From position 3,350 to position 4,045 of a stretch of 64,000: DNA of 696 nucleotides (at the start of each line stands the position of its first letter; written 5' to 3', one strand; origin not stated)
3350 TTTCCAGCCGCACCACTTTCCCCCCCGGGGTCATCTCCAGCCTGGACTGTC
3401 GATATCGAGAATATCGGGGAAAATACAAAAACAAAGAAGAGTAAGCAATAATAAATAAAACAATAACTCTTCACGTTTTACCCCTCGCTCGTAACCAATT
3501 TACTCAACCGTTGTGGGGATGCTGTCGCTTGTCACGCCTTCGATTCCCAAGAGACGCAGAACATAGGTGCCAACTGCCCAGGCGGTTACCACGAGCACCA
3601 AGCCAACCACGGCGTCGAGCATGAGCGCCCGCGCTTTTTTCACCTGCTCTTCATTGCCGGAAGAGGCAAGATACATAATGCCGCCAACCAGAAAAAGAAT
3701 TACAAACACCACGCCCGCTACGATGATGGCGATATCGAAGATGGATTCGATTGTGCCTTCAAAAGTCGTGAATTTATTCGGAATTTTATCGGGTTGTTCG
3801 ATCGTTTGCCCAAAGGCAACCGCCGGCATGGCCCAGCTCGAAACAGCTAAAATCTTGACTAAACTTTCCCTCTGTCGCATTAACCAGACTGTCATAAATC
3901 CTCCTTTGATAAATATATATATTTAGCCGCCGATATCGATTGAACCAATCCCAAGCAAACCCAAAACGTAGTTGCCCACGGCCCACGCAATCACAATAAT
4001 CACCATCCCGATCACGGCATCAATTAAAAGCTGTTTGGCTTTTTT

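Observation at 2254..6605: Tandem array of six paralogs (plus a pseudogene) encoding VirB2/TrbC-pilin-like two-helix proteins with hypervariable ectodomains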

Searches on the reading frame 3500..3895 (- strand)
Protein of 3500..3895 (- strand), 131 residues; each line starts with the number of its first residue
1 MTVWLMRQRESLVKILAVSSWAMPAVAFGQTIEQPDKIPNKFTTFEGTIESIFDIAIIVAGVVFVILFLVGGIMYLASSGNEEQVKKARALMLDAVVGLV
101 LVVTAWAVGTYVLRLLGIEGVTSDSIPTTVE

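Call 3: search_protein_families(library=pfam, proteins=[window:3500-3895:-], max_evalue=1)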
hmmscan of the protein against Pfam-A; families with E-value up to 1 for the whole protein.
window:3500-3895:- (131 aa): 12 families
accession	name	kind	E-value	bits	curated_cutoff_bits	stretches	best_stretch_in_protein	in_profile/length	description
PF18895.5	T4SS_pilin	-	5.9e-10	39.5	26.6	1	44-112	4-71/71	Type IV secretion system pilin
PF02322.20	Cyt_bd_oxida_II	-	3.6e-06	27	35.6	1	14-113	115-212/302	Cytochrome bd terminal oxidase subunit II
PF20535.3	DUF6750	-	0.0029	18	27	1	22-104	29-109/128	Family of unknown function (DUF6750)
PF09933.14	DUF2165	-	0.0045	17.5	24.9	1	50-112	60-120/157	Predicted small integral membrane protein (DUF2165)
PF02665.19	Nitrate_red_gam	-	0.013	15.6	22.9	1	38-112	68-140/217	Nitrate reductase gamma subunit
PF05987.18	DUF898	-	0.015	14.9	28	1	43-106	171-234/336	Bacterial protein of unknown function (DUF898)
PF24003.1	DUF7319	-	0.031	14.1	27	1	6-104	77-160/205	Domain of unknown function (DUF7319)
PF05545.16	FixQ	-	0.036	14.4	29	1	60-93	13-46/49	Cbb3-type cytochrome oxidase component FixQ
PF10320.15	7TM_GPCR_Srsx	-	0.043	13.7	24.1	1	40-115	136-209/257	Serpentine type 7TM GPCR chemoreceptor Srsx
PF09043.17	Lys-AminoMut_A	-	0.14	11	25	1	82-128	5-54/508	D-Lysine 5,6-aminomutase TIM-barrel domain of alpha subunit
PF22852.1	SoxE_N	-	0.19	12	27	1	87-112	2-27/48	Sulfocyanin, N-terminal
PF04893.22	Yip1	-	0.88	9.9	28.6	0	57-117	26-84/173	Yip1 domain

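Call 4: search_protein_families(library=ncbifam, proteins=[window:3500-3895:-], max_evalue=1)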
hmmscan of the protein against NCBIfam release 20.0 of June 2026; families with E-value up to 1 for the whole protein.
window:3500-3895:- (131 aa): 9 families
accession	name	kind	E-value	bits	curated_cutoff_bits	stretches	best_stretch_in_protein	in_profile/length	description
NF045849.1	ICE_MMCAP2_0565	equivalog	1.8e-08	34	40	1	44-113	8-77/80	Mbov_0395 family pilin-like conjugal transfer protein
NF033821.0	YoaK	equivalog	0.0053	16.4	32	1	52-73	6-27/32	YoaK family small membrane protein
NF045848.1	MMCAP2_0566_fam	domain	0.013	14.8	90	1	48-104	53-111/322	MMCAP2_0566 family conjugal transfer protein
NF045889.1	ICE_Mbov_0396_TM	equivalog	0.014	14.8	70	1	48-114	51-119/306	Mbov_0396 family ICE element transmembrane protein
TIGR02970.1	succ_dehyd_cytB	equivalog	0.022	15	52.3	1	42-108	9-75/120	succinate dehydrogenase, cytochrome b556 subunit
NF011353.0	PRK14771.1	equivalog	0.034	13.8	241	1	45-79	131-164/179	lipoprotein signal peptidase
NF006283.1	PRK08455.1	equivalog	0.045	13.4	187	1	55-88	19-52/182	flagellar basal body-associated protein FliL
NF052590.1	ArlF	equivalog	0.07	13.3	110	1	59-90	8-39/137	archaellum stator protein ArlF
NF038018.1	qmoC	equivalog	0.089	12.2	300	1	56-121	260-324/360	quinone-interacting membrane-bound oxidoreductase complex subunit QmoC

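Call 38: search_solved_structures(query=A3, max_evalue=10, show_alignments=2)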
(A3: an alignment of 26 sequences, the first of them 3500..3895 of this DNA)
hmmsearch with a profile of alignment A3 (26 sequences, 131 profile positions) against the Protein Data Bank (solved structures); distinct sequences matched with E-value up to 10: 20.
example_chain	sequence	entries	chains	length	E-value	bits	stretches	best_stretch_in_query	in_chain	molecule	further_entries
7zm5_A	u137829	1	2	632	0.16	15.1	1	34-90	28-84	Attachment glycoprotein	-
8ui2_A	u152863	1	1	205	0.82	12.8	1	54-91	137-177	T33-ml28-redesigned-tandem-BMC-T-fold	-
7ug0_A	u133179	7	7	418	1.7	11.8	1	62-100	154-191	Glutamate transporter homolog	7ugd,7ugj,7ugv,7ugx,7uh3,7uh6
3v8g_A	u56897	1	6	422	1.8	11.7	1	62-99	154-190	sodium-coupled L-aspartate transporter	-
6v8g_A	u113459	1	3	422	1.9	11.6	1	62-99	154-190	Glutamate transporter homolog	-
4oye_A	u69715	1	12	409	1.9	11.6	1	62-99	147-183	425aa long hypothetical proton glutamate symport protein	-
6ctf_A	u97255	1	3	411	1.9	11.6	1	62-99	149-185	Glutamate transporter homolog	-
7rcp_A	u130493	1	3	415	2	11.6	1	62-99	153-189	Glutamate transporter homolog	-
2nwl_A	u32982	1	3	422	2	11.5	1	62-99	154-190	glutamate symport protein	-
7ahk_A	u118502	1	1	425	2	11.5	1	62-99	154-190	Glutamate transporter homolog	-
3kbc_A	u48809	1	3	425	2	11.5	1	62-99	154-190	425aa long hypothetical proton glutamate symport protein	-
5cfy_A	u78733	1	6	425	2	11.5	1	62-99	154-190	425aa long hypothetical proton glutamate symport protein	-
4izm_A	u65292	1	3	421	2.1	11.5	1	62-99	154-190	425aa long hypothetical proton glutamate symport protein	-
1xfh_A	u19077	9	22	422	2.1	11.5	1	62-99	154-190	proton glutamate symport protein | 425aa long hypothetical proton glutamate symport protein | GLUTAMATE SYMPORT PROTEIN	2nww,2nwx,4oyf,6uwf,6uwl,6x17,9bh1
4p19_A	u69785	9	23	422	2.1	11.5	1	62-99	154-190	425aa long hypothetical proton glutamate symport protein | GltPh | Glutamate transporter homologue GltPh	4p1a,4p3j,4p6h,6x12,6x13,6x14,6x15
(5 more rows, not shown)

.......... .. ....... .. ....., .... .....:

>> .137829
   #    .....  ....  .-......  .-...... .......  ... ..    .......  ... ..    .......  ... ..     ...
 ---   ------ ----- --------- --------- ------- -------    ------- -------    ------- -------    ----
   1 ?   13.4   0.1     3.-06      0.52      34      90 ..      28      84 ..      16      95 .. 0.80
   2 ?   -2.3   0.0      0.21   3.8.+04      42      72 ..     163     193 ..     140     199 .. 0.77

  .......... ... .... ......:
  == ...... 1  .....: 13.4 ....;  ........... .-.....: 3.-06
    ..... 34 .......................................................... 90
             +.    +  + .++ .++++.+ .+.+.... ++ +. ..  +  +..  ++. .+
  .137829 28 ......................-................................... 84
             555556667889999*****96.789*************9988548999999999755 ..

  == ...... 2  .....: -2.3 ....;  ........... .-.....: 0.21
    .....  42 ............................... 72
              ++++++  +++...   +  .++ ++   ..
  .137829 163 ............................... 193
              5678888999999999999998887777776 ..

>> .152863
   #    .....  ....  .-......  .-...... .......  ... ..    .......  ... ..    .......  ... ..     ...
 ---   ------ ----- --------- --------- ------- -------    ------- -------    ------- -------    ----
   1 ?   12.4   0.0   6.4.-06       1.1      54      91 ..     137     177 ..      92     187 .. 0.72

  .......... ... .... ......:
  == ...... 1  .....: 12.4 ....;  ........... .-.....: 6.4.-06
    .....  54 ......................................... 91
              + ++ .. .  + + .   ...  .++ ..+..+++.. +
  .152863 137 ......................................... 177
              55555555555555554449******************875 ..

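Call 44: predict_structure(alignment_id=A3)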
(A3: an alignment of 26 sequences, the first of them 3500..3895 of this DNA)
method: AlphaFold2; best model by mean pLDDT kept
length: 131 residues; sequences in the alignment: 26
mean_pLDDT: 73.8   pTM: 0.46
mean pLDDT of the five models: 73.8, 71.5, 66.9, 66.5, 65.5
residues with pLDDT >= 90: 13; 70-90: 72; 50-70: 30; < 50: 16
segments of 3 or more residues with pLDDT < 50: 33-35, 122-131
pLDDT, mean of each block of 10 residues (from residue 1): 71 73 60 50 66 85 89 87 89 89 87 71 45 41
secondary structure, 60 per line:
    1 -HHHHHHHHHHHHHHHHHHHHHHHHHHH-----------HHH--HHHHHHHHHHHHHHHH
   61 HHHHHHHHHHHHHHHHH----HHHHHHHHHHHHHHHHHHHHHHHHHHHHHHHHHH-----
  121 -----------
elements in order: H2-28 H45-77 H82-115

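Call 46: search_protein_representatives(alignment_id=A3)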
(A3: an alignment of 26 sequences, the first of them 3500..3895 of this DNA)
Query: 26 sequences, 131 profile positions. Proteins with E-value up to 0.001 (for the whole library): 66652; up to 1e-10: 16689; up to 1e-30: 98. The best 150 are listed.
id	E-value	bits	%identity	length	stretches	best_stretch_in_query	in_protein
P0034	1.2e-63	229.1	-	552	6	14-114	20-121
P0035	4.5e-59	214.3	-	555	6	43-109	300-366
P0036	8.7e-56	203.6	-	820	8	22-112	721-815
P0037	9.1e-43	161.5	-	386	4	18-117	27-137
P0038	1.9e-42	160.5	-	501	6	43-113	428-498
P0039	2.3e-42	160.2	-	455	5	43-102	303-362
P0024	5.9e-42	158.9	-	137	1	2-116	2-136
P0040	2.4e-41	156.9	-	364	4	14-118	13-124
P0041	3.0e-41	156.6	-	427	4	18-121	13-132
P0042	3.3e-41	156.5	-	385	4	25-124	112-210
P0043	9.7e-41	155.0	-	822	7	46-112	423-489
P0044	9.9e-41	154.9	-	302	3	41-117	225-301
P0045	2.0e-40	153.9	-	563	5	43-116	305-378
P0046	4.7e-40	152.7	-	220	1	10-123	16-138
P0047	9.0e-40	151.8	-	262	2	21-122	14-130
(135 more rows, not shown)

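Call 48: fold_search(model_id=the predicted structure, library=pdb)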
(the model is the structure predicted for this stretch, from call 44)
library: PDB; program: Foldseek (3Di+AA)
matches with E <= 10: 37; with E <= 0.001: 0
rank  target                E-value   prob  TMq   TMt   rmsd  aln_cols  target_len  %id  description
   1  7aoi_XF               1.4e+00  0.69  0.36  0.29  13.6        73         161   19  Trypanosoma brucei mitochondrial ribosome large subunit assembly intermediate (released 2020-12-02)
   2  5n9j_Z                1.4e+00  0.47  0.44  0.47   6.3        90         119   13  Core Mediator of transcriptional regulation (released 2017-05-17)
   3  8dfu_0                1.6e+00  0.60  0.40  0.58   4.1        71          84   15  Cryo-EM structure of conjugation pili from Aeropyrum pernix (released 2023-03-22)
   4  9hyi_R                2.5e+00  0.30  0.41  0.21   6.6        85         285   15  DP81-bound serotonin 5-HT1A receptor - Gi Protein Complex (released 2026-01-21)
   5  6cnn_A                3.3e+00  0.28  0.46  0.19  13.5       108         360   13  Cryo-EM structure of the human SK4/calmodulin channel complex in the Ca2+ bound state I (released 2018-05-02)
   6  6rgy_A                4.6e+00  0.35  0.43  0.25   2.2        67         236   12  Revisiting pH-gated conformational switch. Complex HK853-RR468 pH 7.5 (released 2020-02-19)
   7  2zd9_B                4.6e+00  0.06  0.28  0.17  23.6       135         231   15  Structure of a Bacterial Cyclic-Nucleotide Regulated Ion Channel (released 2008-12-02)
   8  5uht_A                5.6e+00  0.35  0.44  0.25   1.9        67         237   12  Structure of the Thermotoga maritima HK853-BeF3-RR468 complex at pH 5.0 (released 2017-12-27)
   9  6rh8_A                5.6e+00  0.33  0.44  0.25   2.0        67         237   12  Revisiting pH-gated conformational switch. Complex HK853 mutant H260A -RR468 mutant D53A pH 5.3 (released 2020-02-19)
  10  8zyv_G                5.6e+00  0.25  0.36  0.23   2.2        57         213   26  Bacterial flagellar sodium-driven stator PomA5PomB2 with 100 mM NaCl (released 2025-01-01)
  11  6rh7_B                5.6e+00  0.25  0.41  0.24   2.5        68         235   16  Revisiting pH-gated conformational switch. Complex HK853 mutant H260A -RR468 mutant D53A pH 7.5 (released 2020-02-19)
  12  3t98_B                5.6e+00  0.23  0.42  0.59   3.3        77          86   12  Molecular Architecture of the Transport Channel of the Nuclear Pore Complex: Nup54/Nup58 (released 2011-11-02)
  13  8e73_4L               5.6e+00  0.09  0.27  0.35  17.3        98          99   17  Vigna radiata supercomplex I+III2 (full bridge) (released 2023-01-11)
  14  4h63_K                6.0e+00  0.08  0.35  0.42   5.4        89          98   12  Structure of the Schizosaccharomyces pombe Mediator head module (released 2012-10-31)
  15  6xr2_A                6.8e+00  0.38  0.31  0.24   1.1        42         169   24  Computationally designed right-handed alpha/alpha homotrimeric toroid with 3 repeats per subunit (released 2021-07-14)
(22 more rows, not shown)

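Call 65: find_related_loci(query=A3, collection=genome_contigs, flank=10000)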
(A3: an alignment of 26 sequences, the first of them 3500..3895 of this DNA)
Query A3 (131 aa) in genome_contigs; peptide patterns used: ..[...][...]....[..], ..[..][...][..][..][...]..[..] (x = any residue, [..] = any of these).
191 stretches matched a pattern; 106 encode a relative of the query (tblastn E <= 1e-3); the best 80 are kept; 78 distinct loci.
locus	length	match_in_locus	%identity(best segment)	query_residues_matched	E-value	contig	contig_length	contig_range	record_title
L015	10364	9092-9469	56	1-128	2e-45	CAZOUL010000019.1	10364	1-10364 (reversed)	MAG TPA_asm: uncultured Candidatus Saccharibacteria bacterium isolate SRP193661_co1_50 genome assembly, contig: NODE_644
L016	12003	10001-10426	49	1-131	1e-36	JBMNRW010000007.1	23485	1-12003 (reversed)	MAG: Patescibacteria group bacterium isolate SBF912SR1HQ0036 scaffold_6677_c1, whole genome shotgun sequence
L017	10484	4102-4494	51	1-131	4e-35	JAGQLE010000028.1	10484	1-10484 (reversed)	MAG: Candidatus Berkelbacteria bacterium isolate HKST-UBA08 2012-05-30_1_(paired)_contig_219573, whole genome shotgun se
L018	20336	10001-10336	42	4-116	2e-28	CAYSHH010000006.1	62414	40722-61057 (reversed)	MAG TPA_asm: uncultured Candidatus Saccharibacteria bacterium isolate binchicken_co220_14 genome assembly, contig: NODE_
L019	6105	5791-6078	50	32-127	5e-28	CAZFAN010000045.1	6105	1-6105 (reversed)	MAG TPA_asm: uncultured Candidatus Saccharibacteria bacterium isolate binchicken_co212_61 genome assembly, contig: NODE_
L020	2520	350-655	50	17-119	7e-27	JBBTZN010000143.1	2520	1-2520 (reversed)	MAG: Patescibacteria group bacterium isolate H41-bin253_1 H41_bin253_1_000000000143, whole genome shotgun sequence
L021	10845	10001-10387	45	4-119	1e-26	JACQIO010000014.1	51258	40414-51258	MAG: Candidatus Berkelbacteria bacterium isolate NC_groundwater_1127_Ag_S-0.1um_62_29 S_p1_S3_coassembly_k141_820613, wh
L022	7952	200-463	45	32-119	7e-26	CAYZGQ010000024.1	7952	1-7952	MAG TPA_asm: uncultured Candidatus Saccharibacteria bacterium isolate ERP125453_co1_93 genome assembly, contig: NODE_112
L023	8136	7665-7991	44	6-119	7e-24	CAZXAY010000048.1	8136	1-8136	MAG TPA_asm: uncultured Candidatus Saccharibacteria bacterium isolate SRP011637_co1_138 genome assembly, contig: NODE_34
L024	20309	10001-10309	46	17-117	6e-24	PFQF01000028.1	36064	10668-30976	MAG: Candidatus Berkelbacteria bacterium CG_4_10_14_0_2_um_filter_35_9_33_12 CG_4_10_14_0.2_scaffold_425_c, whole genome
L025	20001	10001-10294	46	22-117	1e-23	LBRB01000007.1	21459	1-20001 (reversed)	MAG: Berkelbacteria bacterium GW2011_GWA2_35_9 UR93_C0007, whole genome shotgun sequence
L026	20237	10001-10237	44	36-114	1e-22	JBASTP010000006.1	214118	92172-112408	MAG: Patescibacteria group bacterium isolate MFD03232_ilm_asm_bin101 k127_194676, whole genome shotgun sequence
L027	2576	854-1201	41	5-118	8e-22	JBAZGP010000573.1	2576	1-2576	MAG: Lutibacter sp. isolate SO_2017_LW3_49 NODE_176499_length_2576_cov_0.544304_LW162_2017, whole genome shotgun sequenc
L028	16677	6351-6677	38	7-114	3e-21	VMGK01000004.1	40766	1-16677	MAG: Candidatus Berkelbacteria bacterium Licking1014_7 CEN89_scaffold_1071, whole genome shotgun sequence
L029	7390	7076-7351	45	20-118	5e-20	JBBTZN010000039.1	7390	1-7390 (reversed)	MAG: Patescibacteria group bacterium isolate H41-bin253_1 H41_bin253_1_000000000039, whole genome shotgun sequence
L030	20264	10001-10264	47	36-119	4e-19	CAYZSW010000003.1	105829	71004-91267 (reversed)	MAG TPA_asm: uncultured Candidatus Saccharibacteria bacterium isolate SRP241326_co2_22 genome assembly, contig: NODE_318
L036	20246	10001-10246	34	35-116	3e-13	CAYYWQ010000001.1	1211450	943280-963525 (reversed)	MAG TPA_asm: uncultured Candidatus Saccharibacteria bacterium isolate SRP292972_co1_95 genome assembly, contig: NODE_2_l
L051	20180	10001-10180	40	49-108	1e-10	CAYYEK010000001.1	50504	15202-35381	MAG TPA_asm: uncultured Candidatus Saccharibacteria bacterium isolate SRP192515_co1_7 genome assembly, contig: NODE_476_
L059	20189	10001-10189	43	61-123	1e-9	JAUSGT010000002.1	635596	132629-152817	MAG: Candidatus Moraniibacteriota bacterium isolate E14_metabat.bin.14 E14_k141_1001272, whole genome shotgun sequence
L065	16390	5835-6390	32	34-119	6e-9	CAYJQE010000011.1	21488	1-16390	MAG TPA_asm: uncultured Candidatus Saccharibacteria bacterium isolate ERP125453_co1_45 genome assembly, contig: NODE_232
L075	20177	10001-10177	29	50-108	1e-7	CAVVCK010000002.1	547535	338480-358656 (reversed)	MAG: uncultured bacterium isolate MFD02416.bin.1.123 genome assembly, contig: contig_80056, whole genome shotgun sequenc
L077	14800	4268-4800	33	48-115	2e-7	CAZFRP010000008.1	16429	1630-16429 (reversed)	MAG TPA_asm: uncultured Candidatus Saccharibacteria bacterium isolate binchicken_co387_145 genome assembly, contig: NODE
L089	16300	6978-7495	30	38-117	5e-7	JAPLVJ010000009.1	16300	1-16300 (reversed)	MAG: Candidatus Berkelbacteria bacterium isolate LacPavin_0920_SED5_MAG_37_11 LacPavin_0920_SED5_scaffold_424760, whole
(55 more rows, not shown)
